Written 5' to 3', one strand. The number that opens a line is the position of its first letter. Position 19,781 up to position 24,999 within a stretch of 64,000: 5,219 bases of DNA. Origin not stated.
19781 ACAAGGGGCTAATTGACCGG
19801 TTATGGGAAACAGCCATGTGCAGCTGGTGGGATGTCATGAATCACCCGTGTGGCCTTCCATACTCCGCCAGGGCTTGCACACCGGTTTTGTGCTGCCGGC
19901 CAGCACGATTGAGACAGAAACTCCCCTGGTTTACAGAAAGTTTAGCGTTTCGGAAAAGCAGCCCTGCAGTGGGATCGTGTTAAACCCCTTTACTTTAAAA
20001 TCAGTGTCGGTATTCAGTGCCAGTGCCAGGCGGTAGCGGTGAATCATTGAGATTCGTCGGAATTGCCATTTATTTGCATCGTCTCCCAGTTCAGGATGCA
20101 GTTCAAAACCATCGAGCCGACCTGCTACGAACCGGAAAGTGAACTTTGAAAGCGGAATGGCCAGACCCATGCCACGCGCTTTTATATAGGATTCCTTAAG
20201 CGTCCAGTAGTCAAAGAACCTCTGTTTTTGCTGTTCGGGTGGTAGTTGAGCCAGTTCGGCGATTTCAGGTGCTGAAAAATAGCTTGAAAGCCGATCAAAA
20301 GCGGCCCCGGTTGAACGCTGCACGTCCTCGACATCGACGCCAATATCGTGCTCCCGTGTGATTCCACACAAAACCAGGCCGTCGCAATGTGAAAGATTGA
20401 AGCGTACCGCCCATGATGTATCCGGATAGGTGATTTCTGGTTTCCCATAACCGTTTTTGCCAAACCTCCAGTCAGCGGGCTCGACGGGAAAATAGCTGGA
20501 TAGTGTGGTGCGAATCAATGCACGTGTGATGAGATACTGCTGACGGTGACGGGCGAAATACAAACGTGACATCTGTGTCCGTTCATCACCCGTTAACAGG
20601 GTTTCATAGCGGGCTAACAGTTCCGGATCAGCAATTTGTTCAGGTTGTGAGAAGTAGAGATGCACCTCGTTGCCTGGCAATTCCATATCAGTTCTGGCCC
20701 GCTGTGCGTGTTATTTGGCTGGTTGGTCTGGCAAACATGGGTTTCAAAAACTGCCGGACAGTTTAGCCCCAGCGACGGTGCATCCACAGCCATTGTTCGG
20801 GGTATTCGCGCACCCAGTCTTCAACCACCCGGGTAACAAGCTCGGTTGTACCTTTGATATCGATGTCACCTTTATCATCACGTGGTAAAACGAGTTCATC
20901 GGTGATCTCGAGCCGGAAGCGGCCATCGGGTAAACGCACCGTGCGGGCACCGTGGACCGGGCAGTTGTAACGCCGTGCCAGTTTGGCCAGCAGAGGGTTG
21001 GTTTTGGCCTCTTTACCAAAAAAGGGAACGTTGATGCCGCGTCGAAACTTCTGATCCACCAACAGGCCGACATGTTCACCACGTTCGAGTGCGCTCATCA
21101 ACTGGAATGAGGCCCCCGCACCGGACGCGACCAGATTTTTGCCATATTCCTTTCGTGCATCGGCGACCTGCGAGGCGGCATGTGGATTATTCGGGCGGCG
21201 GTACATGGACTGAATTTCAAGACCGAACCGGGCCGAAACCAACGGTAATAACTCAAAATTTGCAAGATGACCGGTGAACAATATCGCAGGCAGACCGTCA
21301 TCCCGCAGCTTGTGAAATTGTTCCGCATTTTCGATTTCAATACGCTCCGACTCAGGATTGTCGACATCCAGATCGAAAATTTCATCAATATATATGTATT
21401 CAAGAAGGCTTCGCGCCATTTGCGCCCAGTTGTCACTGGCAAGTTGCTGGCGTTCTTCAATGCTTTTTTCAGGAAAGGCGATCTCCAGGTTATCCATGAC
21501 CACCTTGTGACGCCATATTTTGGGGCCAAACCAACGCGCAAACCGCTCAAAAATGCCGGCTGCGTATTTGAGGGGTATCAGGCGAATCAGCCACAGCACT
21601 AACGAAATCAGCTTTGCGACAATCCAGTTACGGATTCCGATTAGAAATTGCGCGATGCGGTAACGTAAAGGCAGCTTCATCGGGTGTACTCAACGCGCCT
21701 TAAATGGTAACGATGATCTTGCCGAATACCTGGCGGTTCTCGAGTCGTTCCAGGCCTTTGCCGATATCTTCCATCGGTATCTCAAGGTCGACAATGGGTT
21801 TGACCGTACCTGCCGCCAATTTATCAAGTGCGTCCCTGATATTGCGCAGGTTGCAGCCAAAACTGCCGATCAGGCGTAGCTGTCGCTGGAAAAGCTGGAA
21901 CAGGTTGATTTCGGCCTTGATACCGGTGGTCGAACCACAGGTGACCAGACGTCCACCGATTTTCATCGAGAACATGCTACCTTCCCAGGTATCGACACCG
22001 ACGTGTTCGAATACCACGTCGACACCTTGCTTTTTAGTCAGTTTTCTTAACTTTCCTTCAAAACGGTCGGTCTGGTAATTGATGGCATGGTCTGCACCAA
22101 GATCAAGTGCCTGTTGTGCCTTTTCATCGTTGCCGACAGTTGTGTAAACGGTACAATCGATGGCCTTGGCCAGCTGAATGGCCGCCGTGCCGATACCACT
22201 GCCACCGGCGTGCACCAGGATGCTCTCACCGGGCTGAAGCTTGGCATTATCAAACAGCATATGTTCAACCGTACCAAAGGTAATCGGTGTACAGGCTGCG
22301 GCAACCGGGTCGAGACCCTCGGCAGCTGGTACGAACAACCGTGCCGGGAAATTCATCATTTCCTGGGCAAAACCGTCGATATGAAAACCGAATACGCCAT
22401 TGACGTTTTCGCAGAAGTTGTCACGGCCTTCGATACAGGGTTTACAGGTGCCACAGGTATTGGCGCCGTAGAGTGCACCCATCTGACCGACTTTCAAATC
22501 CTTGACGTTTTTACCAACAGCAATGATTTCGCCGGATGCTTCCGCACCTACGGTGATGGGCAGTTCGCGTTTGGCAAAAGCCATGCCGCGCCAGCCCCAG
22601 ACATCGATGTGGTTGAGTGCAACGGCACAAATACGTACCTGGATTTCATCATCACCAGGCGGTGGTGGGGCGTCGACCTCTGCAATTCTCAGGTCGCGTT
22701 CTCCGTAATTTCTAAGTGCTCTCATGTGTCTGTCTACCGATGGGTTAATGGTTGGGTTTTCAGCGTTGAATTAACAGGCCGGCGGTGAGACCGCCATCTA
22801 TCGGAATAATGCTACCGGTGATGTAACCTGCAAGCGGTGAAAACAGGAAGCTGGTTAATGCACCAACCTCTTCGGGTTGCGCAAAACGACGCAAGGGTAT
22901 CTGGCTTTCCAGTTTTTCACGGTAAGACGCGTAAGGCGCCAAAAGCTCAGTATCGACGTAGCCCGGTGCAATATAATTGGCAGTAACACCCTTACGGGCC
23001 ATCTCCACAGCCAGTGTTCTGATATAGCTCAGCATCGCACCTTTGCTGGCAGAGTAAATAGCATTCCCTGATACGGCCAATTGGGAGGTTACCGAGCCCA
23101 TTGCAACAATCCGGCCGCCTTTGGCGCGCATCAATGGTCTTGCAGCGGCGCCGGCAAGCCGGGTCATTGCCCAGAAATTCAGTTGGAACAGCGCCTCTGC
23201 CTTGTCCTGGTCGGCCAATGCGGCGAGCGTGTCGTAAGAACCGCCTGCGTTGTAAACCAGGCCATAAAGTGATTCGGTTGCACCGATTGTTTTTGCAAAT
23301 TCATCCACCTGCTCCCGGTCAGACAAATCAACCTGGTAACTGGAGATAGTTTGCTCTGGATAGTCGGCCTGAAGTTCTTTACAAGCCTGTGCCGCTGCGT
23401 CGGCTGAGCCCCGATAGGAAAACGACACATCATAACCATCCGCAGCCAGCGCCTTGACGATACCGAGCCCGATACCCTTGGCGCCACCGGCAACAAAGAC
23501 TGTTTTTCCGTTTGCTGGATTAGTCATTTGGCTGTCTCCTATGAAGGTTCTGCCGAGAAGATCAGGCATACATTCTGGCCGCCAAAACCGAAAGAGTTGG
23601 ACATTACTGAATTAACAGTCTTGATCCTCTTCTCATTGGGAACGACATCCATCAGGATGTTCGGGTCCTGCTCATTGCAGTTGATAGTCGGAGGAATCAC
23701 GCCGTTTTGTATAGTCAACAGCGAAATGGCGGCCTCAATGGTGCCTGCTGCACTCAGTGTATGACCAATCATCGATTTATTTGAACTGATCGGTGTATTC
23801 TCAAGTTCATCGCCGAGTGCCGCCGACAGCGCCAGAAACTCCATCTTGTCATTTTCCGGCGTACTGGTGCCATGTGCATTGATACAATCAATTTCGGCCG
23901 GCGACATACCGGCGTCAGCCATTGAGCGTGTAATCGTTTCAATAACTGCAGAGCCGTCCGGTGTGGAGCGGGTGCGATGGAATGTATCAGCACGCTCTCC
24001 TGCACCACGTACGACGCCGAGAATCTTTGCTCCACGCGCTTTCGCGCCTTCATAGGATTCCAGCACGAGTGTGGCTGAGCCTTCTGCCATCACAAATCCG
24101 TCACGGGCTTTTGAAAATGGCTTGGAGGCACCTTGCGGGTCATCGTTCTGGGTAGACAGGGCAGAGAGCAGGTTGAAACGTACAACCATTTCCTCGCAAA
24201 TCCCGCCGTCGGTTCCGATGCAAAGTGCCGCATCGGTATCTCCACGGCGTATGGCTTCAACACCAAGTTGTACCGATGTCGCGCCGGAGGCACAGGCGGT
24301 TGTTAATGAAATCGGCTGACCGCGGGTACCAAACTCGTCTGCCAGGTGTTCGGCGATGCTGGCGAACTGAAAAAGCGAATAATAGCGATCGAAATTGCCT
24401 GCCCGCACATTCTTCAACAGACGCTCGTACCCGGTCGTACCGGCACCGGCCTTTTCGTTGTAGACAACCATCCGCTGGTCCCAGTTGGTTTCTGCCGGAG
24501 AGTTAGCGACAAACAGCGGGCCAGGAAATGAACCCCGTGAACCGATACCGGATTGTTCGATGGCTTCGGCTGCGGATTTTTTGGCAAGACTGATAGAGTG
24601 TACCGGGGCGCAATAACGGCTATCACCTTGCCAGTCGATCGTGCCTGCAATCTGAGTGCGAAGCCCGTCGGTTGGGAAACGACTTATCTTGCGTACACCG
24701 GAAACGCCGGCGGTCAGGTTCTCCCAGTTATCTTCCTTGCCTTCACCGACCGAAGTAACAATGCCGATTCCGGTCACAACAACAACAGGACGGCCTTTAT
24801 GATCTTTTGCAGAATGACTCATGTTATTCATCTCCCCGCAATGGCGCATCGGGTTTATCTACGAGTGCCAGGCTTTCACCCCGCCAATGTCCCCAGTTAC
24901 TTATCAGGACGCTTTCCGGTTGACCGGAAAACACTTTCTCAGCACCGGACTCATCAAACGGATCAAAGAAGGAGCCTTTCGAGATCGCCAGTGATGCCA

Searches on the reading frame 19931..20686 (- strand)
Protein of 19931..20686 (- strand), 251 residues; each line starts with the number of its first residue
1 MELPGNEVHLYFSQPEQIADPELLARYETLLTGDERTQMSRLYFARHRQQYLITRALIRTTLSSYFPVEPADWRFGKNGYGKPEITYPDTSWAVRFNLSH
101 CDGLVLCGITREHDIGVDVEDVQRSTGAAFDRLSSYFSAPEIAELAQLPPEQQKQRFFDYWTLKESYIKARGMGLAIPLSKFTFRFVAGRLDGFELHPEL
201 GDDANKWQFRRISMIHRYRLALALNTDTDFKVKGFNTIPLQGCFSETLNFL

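Call 52: search_protein_families(library=pfam, proteins=[window:19931-20686:-], max_evalue=0.0001)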
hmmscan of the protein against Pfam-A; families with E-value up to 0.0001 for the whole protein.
window:19931-20686:- (251 aa): 2 families
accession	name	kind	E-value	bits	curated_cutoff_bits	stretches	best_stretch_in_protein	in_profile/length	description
PF01648.25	ACPS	-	2.6e-17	63.3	25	1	115-222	2-110/111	4'-phosphopantetheinyl transferase superfamily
PF22624.1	AASDHPPT_N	-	4.9e-07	30.3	27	1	29-105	15-93/100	4'-phosphopantetheinyl transferase, N-terminal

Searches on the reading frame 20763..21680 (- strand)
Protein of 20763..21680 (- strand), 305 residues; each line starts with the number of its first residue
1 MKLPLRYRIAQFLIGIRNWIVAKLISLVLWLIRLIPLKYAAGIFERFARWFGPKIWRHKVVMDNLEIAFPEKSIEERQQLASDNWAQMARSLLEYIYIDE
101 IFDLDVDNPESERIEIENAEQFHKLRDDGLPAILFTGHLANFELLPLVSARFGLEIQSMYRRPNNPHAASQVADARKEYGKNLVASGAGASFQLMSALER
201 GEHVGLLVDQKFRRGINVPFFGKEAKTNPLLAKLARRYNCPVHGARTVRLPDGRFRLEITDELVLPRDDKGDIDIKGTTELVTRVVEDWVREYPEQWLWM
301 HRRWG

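Call 52: search_protein_families(library=pfam, proteins=[window:20763-21680:-], max_evalue=0.0001)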
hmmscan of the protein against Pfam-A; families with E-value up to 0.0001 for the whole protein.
window:20763-21680:- (305 aa): 1 family
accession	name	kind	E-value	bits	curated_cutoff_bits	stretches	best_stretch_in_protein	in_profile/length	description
PF03279.18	Lip_A_acyltrans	-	1.6e-49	169.1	22.3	1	17-304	12-293/295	Bacterial lipid A biosynthesis acyltransferase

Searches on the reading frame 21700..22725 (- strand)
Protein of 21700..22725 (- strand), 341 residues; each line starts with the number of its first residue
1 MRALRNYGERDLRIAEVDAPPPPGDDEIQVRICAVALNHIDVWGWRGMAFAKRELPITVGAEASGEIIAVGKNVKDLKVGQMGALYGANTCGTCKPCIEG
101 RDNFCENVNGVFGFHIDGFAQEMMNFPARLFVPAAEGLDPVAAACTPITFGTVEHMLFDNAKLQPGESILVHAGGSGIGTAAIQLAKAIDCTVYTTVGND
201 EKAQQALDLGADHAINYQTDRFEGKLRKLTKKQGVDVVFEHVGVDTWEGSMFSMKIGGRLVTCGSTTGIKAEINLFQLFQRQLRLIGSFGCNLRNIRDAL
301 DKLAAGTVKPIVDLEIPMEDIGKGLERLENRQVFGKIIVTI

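Call 52: search_protein_families(library=pfam, proteins=[window:21700-22725:-], max_evalue=0.0001)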
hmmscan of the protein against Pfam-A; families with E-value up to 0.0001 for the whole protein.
window:21700-22725:- (341 aa): 3 families
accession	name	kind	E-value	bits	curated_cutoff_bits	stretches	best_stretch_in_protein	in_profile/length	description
PF00107.32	ADH_zinc_N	-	1.5e-32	112.7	31.8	1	177-304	1-128/129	Zinc-binding dehydrogenase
PF08240.17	ADH_N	-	5.2e-21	75.3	23.5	1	24-134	1-102/104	Alcohol dehydrogenase GroES-like domain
PF13602.12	ADH_zinc_N_2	-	2.9e-18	67.5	27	1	209-339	1-134/134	Zinc-binding dehydrogenase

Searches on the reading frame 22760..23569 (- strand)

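Call 52: search_protein_families(library=pfam, proteins=[window:22760-23569:-], max_evalue=0.0001)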
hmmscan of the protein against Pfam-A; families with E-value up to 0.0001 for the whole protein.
window:22760-23569:- (269 aa): 4 families
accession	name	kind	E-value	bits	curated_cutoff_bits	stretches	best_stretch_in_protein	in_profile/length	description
PF13561.12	adh_short_C2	-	1.1e-50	172.9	27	1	30-262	3-236/236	Enoyl-(Acyl carrier protein) reductase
PF00106.31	adh_short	-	6.1e-43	147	26.6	1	22-212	1-189/195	short chain dehydrogenase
PF08659.16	KR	-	1.1e-09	38.9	22.6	1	23-203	2-176/180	KR domain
PF23441.1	SDR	-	1e-07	32.1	27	1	21-261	7-255/258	SDR-like rossmann domain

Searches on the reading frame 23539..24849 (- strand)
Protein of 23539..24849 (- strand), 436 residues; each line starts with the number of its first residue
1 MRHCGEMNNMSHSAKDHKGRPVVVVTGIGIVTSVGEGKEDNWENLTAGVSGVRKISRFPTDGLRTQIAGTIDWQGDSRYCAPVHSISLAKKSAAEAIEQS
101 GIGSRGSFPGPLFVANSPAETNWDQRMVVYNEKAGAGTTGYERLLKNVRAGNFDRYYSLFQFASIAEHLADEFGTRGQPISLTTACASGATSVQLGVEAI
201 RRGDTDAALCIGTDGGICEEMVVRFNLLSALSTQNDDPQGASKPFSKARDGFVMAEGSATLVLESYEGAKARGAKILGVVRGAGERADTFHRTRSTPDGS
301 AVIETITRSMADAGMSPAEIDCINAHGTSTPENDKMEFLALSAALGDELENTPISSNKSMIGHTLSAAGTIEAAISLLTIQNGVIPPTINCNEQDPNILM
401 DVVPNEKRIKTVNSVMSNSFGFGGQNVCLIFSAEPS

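Call 52: search_protein_families(library=pfam, proteins=[window:23539-24849:-], max_evalue=0.0001)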
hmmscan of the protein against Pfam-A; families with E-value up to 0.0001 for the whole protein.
window:23539-24849:- (436 aa): 2 families
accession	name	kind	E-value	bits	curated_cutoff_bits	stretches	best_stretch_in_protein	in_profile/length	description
PF02801.28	Ketoacyl-synt_C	-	2.2e-32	112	20.8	1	277-391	1-118/119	Beta-ketoacyl synthase, C-terminal domain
PF00109.32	ketoacyl-synt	-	1e-29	104.3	20.8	1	23-267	4-250/252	Beta-ketoacyl synthase, N-terminal domain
